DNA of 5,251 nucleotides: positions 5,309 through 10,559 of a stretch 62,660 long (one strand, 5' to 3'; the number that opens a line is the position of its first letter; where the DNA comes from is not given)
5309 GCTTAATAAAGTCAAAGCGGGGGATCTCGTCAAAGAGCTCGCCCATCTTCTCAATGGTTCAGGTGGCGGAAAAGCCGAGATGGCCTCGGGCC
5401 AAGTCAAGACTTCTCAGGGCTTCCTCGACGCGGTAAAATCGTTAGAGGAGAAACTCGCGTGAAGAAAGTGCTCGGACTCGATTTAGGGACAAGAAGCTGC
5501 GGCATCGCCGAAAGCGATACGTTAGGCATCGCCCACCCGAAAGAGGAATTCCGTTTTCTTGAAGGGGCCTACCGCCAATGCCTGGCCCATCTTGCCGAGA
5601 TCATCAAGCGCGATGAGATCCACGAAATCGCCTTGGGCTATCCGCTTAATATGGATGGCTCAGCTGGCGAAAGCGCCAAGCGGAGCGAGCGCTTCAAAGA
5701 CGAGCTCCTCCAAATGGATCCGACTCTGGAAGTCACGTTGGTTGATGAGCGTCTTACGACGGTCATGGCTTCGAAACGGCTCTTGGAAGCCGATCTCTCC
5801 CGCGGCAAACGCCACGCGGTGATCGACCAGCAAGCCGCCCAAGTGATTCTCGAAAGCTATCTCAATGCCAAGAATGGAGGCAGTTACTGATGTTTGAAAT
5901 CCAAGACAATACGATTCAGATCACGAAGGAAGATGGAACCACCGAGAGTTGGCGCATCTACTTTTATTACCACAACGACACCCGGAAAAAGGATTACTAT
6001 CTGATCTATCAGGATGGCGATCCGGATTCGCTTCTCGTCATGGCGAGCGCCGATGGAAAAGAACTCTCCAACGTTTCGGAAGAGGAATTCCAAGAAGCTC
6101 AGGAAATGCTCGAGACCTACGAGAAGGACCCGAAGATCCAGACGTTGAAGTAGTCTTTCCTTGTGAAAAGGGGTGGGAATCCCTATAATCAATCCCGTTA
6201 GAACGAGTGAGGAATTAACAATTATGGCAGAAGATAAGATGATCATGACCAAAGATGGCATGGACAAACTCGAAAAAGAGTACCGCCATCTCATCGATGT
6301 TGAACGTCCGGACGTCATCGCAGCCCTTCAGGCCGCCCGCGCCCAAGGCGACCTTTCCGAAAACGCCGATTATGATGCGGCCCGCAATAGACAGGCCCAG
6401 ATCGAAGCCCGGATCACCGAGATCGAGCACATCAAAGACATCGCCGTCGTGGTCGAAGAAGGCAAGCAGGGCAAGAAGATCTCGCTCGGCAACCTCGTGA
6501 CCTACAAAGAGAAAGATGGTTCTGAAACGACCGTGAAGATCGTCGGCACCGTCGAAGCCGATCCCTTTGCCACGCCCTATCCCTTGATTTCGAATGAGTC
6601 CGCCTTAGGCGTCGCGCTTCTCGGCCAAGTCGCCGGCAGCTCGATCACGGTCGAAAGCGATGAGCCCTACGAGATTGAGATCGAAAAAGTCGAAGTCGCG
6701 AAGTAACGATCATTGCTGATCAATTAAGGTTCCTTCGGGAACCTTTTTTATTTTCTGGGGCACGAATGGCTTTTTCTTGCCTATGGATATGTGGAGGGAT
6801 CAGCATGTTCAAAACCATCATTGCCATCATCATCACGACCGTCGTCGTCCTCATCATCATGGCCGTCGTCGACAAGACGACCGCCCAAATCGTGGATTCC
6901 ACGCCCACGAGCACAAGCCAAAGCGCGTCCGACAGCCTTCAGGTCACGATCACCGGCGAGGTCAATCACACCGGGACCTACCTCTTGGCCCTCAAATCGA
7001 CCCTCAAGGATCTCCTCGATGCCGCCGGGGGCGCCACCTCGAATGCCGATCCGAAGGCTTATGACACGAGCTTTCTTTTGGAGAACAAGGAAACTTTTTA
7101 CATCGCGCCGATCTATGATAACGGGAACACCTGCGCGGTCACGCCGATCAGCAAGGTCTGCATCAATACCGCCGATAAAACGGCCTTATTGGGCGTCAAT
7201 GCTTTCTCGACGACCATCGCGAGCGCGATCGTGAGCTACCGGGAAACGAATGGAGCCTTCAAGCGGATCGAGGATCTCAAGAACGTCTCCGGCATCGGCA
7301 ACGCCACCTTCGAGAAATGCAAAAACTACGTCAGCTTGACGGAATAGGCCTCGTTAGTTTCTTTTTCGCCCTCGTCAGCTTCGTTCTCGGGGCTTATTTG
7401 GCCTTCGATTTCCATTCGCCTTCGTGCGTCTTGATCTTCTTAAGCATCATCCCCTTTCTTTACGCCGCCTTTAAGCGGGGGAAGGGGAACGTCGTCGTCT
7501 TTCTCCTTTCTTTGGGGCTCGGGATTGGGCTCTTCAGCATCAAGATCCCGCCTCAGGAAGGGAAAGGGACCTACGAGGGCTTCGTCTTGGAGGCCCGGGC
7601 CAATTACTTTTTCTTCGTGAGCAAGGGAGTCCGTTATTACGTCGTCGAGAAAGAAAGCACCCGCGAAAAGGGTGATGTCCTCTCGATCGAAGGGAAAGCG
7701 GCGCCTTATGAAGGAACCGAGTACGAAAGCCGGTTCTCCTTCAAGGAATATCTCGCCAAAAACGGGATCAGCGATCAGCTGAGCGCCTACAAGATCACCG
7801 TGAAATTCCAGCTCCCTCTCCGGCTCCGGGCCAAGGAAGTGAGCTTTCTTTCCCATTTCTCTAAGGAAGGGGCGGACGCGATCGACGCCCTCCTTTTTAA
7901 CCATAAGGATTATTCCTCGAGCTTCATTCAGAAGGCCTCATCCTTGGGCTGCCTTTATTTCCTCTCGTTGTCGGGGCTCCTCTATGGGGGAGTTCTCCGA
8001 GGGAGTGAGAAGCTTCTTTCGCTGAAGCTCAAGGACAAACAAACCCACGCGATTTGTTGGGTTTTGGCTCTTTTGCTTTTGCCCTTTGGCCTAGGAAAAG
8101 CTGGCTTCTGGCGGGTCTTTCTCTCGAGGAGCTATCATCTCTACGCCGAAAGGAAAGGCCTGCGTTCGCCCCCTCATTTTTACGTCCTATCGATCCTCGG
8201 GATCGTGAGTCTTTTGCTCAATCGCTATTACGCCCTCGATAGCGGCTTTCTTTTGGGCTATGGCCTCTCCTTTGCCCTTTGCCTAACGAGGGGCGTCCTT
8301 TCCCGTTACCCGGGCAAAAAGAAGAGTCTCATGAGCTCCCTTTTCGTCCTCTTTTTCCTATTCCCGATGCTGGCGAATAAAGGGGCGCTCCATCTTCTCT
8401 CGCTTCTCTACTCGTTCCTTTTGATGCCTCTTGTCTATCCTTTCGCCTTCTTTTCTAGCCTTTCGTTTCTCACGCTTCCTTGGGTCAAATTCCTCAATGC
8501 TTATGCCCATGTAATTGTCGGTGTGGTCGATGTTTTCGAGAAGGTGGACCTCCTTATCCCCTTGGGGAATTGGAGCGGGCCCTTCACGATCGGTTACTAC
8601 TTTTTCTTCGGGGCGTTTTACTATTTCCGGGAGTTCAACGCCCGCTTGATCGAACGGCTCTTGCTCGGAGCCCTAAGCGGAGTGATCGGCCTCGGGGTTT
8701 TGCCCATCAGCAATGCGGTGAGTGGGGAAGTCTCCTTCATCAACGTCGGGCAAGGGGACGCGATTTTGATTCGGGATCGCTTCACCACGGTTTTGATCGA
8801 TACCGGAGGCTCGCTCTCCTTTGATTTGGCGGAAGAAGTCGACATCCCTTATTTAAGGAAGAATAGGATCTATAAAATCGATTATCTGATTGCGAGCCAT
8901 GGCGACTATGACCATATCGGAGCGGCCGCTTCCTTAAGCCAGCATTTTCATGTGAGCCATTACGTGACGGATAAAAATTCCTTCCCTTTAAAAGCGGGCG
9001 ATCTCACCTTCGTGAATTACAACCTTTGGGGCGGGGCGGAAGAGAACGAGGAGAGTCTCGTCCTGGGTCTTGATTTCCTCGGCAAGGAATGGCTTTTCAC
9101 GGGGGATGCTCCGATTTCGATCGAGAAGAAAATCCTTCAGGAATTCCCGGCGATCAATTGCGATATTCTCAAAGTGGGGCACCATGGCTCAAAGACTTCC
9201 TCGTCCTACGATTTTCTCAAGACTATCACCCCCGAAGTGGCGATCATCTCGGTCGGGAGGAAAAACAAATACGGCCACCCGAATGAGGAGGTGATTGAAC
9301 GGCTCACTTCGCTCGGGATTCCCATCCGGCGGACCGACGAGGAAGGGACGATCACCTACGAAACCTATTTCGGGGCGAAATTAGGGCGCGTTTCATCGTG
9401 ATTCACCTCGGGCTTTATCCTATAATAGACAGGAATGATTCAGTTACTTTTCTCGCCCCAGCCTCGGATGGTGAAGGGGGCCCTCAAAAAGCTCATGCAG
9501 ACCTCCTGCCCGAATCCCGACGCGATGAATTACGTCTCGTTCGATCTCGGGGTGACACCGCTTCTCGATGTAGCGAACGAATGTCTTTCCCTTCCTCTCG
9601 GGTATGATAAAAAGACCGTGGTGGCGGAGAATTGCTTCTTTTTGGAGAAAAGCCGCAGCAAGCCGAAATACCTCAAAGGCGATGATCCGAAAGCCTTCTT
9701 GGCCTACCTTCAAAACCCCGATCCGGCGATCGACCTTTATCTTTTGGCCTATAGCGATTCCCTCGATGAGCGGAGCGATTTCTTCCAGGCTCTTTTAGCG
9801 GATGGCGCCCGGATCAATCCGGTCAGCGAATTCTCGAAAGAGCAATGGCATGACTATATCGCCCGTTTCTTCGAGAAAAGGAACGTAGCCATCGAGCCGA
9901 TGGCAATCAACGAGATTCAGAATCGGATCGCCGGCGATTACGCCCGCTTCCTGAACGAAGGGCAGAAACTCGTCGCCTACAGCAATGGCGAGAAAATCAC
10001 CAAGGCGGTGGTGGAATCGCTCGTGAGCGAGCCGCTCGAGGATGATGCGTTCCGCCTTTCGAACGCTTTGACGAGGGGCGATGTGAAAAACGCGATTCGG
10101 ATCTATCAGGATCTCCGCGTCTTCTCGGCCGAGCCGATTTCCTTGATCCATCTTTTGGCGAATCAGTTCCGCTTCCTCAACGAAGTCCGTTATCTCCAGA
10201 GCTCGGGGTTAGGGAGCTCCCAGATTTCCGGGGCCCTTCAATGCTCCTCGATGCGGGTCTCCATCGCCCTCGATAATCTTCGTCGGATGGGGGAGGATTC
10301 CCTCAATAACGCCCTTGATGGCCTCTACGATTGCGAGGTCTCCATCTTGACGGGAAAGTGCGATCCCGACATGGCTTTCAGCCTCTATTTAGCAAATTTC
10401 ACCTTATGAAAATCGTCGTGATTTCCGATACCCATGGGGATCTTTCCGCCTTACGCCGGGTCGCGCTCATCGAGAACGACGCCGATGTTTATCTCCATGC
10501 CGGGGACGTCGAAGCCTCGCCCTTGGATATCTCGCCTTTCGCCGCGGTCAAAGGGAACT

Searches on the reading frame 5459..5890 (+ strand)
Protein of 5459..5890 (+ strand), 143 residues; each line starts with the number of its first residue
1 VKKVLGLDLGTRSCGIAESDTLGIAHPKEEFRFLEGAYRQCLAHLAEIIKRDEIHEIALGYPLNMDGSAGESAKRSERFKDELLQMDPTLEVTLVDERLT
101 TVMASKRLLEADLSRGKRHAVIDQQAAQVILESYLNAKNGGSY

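Call 28: search_protein_families(library=pfam, max_evalue=0.00001, proteins=[window:5459-5890:+])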
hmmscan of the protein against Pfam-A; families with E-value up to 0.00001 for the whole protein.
window:5459-5890:+ (143 aa): 1 family
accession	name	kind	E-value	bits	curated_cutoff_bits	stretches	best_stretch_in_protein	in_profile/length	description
PF03652.20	RuvX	-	1.1e-35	123.3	29.2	1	3-136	2-133/134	Holliday junction resolvase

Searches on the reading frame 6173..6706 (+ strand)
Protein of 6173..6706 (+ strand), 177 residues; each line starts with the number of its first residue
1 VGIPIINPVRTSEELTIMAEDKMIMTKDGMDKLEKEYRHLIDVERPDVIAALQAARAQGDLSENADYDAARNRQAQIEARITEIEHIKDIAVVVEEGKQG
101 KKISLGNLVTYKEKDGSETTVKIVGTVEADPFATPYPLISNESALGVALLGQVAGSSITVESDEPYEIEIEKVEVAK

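Call 9: search_protein_families(library=pfam, proteins=[window:6173-6706:+])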
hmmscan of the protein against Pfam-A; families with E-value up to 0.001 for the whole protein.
window:6173-6706:+ (177 aa): 2 families
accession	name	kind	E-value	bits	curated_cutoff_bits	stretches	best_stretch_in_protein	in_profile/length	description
PF03449.20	GreA_GreB_N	-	5.3e-27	94.3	24.5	1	24-91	2-69/71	Transcription elongation factor, N-terminal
PF01272.25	GreA_GreB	-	8.2e-14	51.8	26.9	1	99-174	2-76/77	Transcription elongation factor, GreA/GreB, C-term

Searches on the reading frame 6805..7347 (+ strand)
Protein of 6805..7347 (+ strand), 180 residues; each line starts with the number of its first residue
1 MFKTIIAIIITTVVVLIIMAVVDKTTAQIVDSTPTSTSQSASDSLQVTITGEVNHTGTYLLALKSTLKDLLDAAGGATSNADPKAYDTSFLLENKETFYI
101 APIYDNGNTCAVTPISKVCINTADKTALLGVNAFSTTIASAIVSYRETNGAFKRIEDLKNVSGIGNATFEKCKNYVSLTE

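Call 9: search_protein_families(library=pfam, proteins=[window:6805-7347:+])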
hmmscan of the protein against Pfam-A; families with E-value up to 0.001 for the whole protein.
window:6805-7347:+ (180 aa): 3 families
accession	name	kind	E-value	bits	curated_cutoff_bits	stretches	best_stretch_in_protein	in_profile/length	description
PF12836.13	HHH_3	-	1.7e-18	66.9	27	1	116-176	4-64/65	Helix-hairpin-helix motif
PF10531.15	SLBB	-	1.9e-10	40.8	27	1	47-82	2-37/55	SLBB domain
PF22461.2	SLBB_2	-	2.2e-05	24.9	27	1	46-84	2-42/79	SLBB domain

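Call 32: find_homologous_proteins(query=window:6805-7347:+, max_evalue=1e-20)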
Query window:6805-7347:+ (180 aa): 195 proteins with E <= 1e-20 among 427 candidates; the best 120 are listed.
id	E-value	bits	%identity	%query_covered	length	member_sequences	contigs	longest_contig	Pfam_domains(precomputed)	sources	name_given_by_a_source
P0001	2.6e-106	370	99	100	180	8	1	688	PF10531.16,PF12836.14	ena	-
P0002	4.6e-94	330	86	100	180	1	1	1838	PF10531.16,PF12836.14,PF22461.3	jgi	jgi:competence protein ComEA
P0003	4.9e-93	327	86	100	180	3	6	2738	PF10531.16,PF12836.14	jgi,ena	-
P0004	2.2e-90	318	84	100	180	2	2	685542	PF10531.16,PF12836.14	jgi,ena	-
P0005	7.5e-90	317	83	100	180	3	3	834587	PF10531.16,PF12836.14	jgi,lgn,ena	-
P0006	1.9e-88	312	82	100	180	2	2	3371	PF10531.16,PF12836.14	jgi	jgi:competence protein ComEA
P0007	4.1e-88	311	81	100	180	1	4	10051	PF10531.16,PF12836.14,PF22461.3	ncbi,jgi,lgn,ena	jgi:competence protein ComEA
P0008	5.7e-88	310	83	100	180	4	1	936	PF10531.16,PF12836.14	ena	-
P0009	4.0e-82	291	75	100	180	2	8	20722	PF10531.16,PF12836.14,PF22461.3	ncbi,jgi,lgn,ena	jgi:competence protein ComEA helix-hairpin-helix repeat region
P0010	1.2e-80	287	84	92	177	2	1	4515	PF10531.16,PF12836.14,PF22461.3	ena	-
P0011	1.5e-75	270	71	100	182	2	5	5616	PF10531.16,PF12836.14,PF22461.3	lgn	-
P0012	4.4e-73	262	73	100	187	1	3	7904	PF10531.16,PF12836.14,PF22461.3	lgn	-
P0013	5.6e-73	262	72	100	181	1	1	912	PF10531.16,PF12836.14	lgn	-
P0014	7.8e-70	252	69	99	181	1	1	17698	PF10531.16,PF12836.14,PF22461.3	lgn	-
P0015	1.2e-68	248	67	100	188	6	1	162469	PF10531.16,PF12836.14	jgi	-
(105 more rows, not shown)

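Call 33: find_encoding_contigs(protein=P0004, flank=10000, max_places=3)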
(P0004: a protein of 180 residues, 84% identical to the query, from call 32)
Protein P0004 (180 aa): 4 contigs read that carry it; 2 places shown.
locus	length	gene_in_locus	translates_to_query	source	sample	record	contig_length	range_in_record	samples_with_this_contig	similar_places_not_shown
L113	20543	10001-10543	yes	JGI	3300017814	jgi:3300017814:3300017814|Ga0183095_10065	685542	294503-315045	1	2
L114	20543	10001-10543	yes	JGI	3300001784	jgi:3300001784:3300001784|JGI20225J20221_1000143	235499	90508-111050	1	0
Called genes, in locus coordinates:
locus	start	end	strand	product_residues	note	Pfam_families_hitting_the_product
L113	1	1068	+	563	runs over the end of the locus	PF00753:Lactamase_B (weak)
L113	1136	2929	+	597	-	-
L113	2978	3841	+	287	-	PF00545:Ribonuclease (weak)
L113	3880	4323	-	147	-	PF01989:AcnX_swivel_put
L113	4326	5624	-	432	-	PF04412:AcnX, PF28403:AcnX_2nd, PF28406:AcnX_3rd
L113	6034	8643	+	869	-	PF01411:tRNA-synt_2c, PF07973:tRNA_SAD, PF02272:DHHA1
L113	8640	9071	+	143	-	PF03652:RuvX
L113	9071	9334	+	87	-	-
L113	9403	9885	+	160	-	PF03449:GreA_GreB_N, PF01272:GreA_GreB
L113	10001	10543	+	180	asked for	PF10531:SLBB, PF12836:HHH_3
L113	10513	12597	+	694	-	PF00753:Lactamase_B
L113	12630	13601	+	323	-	PF06144:DNA_pol3_delta, PF21694:DNA_pol3_delta_C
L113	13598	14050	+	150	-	PF00149:Metallophos (weak), PF12850:Metallophos_2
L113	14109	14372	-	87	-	PF01649:Ribosomal_S20p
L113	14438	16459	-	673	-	PF00501:AMP-binding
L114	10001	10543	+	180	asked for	PF10531:SLBB, PF12836:HHH_3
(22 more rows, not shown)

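Call 34: find_encoding_contigs(protein=P0005, flank=10000, max_places=3)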
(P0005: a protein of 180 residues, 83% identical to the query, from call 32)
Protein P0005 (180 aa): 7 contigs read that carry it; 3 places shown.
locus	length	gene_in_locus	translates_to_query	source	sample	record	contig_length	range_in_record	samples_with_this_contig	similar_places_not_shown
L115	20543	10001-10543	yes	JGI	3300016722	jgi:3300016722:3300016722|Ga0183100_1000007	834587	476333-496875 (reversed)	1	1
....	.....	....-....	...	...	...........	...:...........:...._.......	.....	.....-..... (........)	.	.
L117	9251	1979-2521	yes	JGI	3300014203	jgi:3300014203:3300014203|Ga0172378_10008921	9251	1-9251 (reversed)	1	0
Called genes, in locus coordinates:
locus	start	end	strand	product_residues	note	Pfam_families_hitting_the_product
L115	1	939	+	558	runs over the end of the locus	PF00753:Lactamase_B (weak)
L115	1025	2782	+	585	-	-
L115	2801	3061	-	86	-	-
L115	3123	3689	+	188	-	PF00545:Ribonuclease (weak)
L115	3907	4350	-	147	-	PF01989:AcnX_swivel_put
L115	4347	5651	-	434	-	PF04412:AcnX, PF28403:AcnX_2nd, PF28406:AcnX_3rd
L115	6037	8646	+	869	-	PF01411:tRNA-synt_2c, PF07973:tRNA_SAD, PF02272:DHHA1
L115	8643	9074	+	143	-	PF03652:RuvX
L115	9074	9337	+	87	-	-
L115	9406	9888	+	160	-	PF03449:GreA_GreB_N, PF01272:GreA_GreB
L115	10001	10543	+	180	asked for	PF10531:SLBB, PF12836:HHH_3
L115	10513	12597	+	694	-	PF00753:Lactamase_B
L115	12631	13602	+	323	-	PF06144:DNA_pol3_delta, PF21694:DNA_pol3_delta_C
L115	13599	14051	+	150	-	PF00149:Metallophos (weak), PF12850:Metallophos_2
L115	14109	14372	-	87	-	PF01649:Ribosomal_S20p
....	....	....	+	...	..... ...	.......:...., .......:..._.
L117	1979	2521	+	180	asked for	PF10531:SLBB, PF12836:HHH_3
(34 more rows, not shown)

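Call 62: find_encoding_contigs(protein=P0009, flank=10000, max_places=2)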
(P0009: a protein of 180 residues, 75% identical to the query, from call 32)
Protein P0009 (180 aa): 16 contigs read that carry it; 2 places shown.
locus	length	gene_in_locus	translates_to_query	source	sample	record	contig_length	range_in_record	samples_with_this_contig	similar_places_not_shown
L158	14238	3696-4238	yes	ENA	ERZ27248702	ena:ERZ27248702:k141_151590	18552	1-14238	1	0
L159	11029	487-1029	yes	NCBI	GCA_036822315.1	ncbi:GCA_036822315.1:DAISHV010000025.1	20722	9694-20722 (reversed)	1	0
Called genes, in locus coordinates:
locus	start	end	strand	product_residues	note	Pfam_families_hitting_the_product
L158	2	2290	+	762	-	?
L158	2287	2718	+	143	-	PF03652:RuvX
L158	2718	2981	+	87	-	-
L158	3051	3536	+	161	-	PF03449:GreA_GreB_N, PF01272:GreA_GreB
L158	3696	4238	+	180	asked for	PF22461:SLBB_2 (faint), PF10531:SLBB, PF12836:HHH_3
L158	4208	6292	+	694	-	PF03772:Competence, PF00753:Lactamase_B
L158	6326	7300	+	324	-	PF06144:DNA_pol3_delta, PF21694:DNA_pol3_delta_C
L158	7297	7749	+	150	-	PF00149:Metallophos (weak), PF12850:Metallophos_2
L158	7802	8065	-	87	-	PF01649:Ribosomal_S20p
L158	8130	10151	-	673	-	PF00501:AMP-binding, PF23562:AMP-binding_C_3 (weak)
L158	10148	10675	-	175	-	PF00132:Hexapep (weak)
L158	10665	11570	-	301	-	PF00291:PALP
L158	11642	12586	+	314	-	PF00551:Formyl_trans_N, PF02911:Formyl_trans_C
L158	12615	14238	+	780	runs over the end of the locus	PF00270:DEAD (faint), PF06733:DEAD_2, PF13307:Helicase_C_2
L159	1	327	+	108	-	?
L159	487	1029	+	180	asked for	PF22461:SLBB_2 (faint), PF10531:SLBB, PF12836:HHH_3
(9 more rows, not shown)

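Call 63: find_encoding_contigs(protein=P0015, flank=10000, max_places=2)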
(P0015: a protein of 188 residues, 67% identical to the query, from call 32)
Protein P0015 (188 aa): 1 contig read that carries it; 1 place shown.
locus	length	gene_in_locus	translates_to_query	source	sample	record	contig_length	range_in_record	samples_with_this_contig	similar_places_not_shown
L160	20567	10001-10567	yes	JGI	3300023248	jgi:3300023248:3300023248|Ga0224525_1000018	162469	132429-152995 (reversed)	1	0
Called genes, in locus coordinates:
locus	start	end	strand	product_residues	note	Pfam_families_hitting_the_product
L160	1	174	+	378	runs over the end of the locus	PF02540:NAD_synthase (faint), PF03054:tRNA_Me_trans, PF20259:tRNA_Me_trans_M, PF20258:tRNA_Me_trans_C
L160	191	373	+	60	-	-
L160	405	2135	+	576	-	PF00753:Lactamase_B (faint)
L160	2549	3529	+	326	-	PF00753:Lactamase_B (weak)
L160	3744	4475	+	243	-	PF00545:Ribonuclease (weak)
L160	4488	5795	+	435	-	-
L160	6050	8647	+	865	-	PF01411:tRNA-synt_2c, PF07973:tRNA_SAD, PF02272:DHHA1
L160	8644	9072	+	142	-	PF03652:RuvX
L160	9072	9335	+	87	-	-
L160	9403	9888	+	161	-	PF03449:GreA_GreB_N, PF01272:GreA_GreB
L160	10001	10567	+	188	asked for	PF10531:SLBB, PF12836:HHH_3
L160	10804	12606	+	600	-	PF00753:Lactamase_B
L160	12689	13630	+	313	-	PF06144:DNA_pol3_delta (weak), PF21694:DNA_pol3_delta_C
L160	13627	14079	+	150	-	PF00149:Metallophos (weak), PF12850:Metallophos_2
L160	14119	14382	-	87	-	PF01649:Ribosomal_S20p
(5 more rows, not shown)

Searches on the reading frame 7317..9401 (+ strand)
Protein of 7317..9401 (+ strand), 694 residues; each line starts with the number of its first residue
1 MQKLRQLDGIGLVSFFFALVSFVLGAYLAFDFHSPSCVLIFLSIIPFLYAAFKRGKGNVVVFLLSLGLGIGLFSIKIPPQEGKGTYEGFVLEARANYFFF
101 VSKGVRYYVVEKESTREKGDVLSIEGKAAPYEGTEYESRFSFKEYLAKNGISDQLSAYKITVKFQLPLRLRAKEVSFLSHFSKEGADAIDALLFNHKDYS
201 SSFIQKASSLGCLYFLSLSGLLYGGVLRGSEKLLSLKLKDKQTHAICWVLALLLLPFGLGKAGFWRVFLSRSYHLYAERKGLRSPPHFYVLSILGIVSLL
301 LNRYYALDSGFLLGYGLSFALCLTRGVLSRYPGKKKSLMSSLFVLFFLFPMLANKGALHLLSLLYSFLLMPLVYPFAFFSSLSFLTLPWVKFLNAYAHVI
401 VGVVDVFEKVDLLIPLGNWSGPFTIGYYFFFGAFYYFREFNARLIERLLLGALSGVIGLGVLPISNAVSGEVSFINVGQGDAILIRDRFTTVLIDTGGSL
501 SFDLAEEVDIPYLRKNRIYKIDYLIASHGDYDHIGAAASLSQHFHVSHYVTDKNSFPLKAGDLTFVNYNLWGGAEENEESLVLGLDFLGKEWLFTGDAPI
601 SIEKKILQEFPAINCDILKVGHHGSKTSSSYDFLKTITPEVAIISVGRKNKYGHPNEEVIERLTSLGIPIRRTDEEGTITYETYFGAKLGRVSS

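Call 9: search_protein_families(library=pfam, proteins=[window:7317-9401:+])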
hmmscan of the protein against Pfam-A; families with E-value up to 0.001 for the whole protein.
window:7317-9401:+ (694 aa): 2 families
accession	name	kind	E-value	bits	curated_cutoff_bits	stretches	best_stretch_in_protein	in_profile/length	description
PF00753.33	Lactamase_B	-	1.5e-18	67.9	22.7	1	476-559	2-82/196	Metallo-beta-lactamase superfamily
PF12706.13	Lactamase_B_2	-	0.00059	19.9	27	0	490-550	1-62/200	Beta-lactamase superfamily domain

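Call 13: find_related_loci(query=window:7317-9401:+, collection=genome_contigs, flank=4000)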
Query window:7317-9401:+ (694 aa) in genome_contigs; peptide patterns used: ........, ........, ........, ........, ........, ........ (x = any residue, [..] = any of these).
307 stretches matched a pattern; 149 encode a relative of the query (tblastn E <= 1e-3); the best 80 are kept; 80 distinct loci.
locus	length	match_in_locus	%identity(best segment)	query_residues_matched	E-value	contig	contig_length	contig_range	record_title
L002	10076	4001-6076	45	1-689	0e+0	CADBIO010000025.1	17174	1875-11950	MAG: uncultured Erysipelotrichaceae bacterium isolate RUG14006 genome assembly, contig: RUG14006_asm_25, whole genome sh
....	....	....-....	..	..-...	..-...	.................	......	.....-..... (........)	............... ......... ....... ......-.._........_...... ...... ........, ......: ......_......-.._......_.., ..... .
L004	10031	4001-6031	45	16-689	3e-157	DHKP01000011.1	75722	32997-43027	MAG TPA_asm: Bacillales bacterium UBA4691 UBA4691_contig_7815, whole genome shotgun sequence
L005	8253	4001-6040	42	4-689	6e-152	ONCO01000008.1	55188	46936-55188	uncultured Erysipelotrichaceae bacterium isolate RUG187 genome assembly, contig: scaffold_341, whole genome shotgun sequ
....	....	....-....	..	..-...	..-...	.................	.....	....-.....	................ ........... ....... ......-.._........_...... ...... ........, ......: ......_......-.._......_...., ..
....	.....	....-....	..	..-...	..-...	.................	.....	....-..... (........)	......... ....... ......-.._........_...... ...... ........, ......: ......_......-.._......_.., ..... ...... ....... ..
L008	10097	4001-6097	38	1-681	4e-139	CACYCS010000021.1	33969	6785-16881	MAG: uncultured Erysipelotrichaceae bacterium isolate RUG11821 genome assembly, contig: RUG11821_asm_21, whole genome sh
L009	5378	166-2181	37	9-681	2e-135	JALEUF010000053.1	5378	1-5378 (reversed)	MAG: Bacillales bacterium isolate SUG340 k141_306363, whole genome shotgun sequence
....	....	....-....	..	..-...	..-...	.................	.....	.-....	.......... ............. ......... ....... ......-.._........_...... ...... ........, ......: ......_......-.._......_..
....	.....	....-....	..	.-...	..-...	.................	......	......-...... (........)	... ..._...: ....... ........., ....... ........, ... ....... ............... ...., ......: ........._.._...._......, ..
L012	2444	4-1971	38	25-681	1e-138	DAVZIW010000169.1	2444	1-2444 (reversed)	MAG TPA_asm: Candidatus Enteromonas sp. isolate gSpreadC_ID_56 NODE_8708_length_2444_cov_4.542486, whole genome shotgun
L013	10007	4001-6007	37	13-681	5e-130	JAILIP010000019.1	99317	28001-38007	MAG: Bacilli bacterium isolate RUI153 k141_12938905_flag=0_multi=21.9332_len=99317, whole genome shotgun sequence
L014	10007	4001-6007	37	13-686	3e-128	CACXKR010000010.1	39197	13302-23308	MAG: uncultured Erysipelotrichaceae bacterium isolate RUG11348 genome assembly, contig: RUG11348_asm_10, whole genome sh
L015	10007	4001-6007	37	13-686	2e-126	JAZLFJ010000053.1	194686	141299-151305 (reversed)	MAG: Bacilli bacterium isolate T1900045004_TA20190066.MAGScoT_cleanbin_000114 SGB_4339_k141_958809, whole genome shotgun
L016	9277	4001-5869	39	56-681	8e-119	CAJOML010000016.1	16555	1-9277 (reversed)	uncultured Bacilli bacterium isolate Reindeer_2_mag_150 genome assembly, contig: scaffold_2959, whole genome shotgun seq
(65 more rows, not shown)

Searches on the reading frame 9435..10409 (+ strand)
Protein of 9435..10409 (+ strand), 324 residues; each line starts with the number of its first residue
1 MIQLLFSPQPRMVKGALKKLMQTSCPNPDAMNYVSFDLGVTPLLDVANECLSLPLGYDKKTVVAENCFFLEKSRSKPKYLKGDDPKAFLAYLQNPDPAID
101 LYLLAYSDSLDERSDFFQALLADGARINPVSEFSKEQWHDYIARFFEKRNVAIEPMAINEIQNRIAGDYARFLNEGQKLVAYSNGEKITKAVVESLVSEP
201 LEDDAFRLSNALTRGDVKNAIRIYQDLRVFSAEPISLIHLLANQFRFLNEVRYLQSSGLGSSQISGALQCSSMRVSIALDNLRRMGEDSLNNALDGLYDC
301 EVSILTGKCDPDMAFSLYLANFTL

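Call 9: search_protein_families(library=pfam, proteins=[window:9435-10409:+])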
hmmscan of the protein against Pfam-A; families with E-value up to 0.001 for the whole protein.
window:9435-10409:+ (324 aa): 2 families
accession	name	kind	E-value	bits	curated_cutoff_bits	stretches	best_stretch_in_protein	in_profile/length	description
PF21694.2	DNA_pol3_delta_C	-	6.1e-26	91.2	27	1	202-321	1-120/121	DNA polymerase III delta subunit, C-terminal domain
PF06144.19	DNA_pol3_delta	-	2e-12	47.6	21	1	22-121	20-115/124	DNA polymerase III, delta subunit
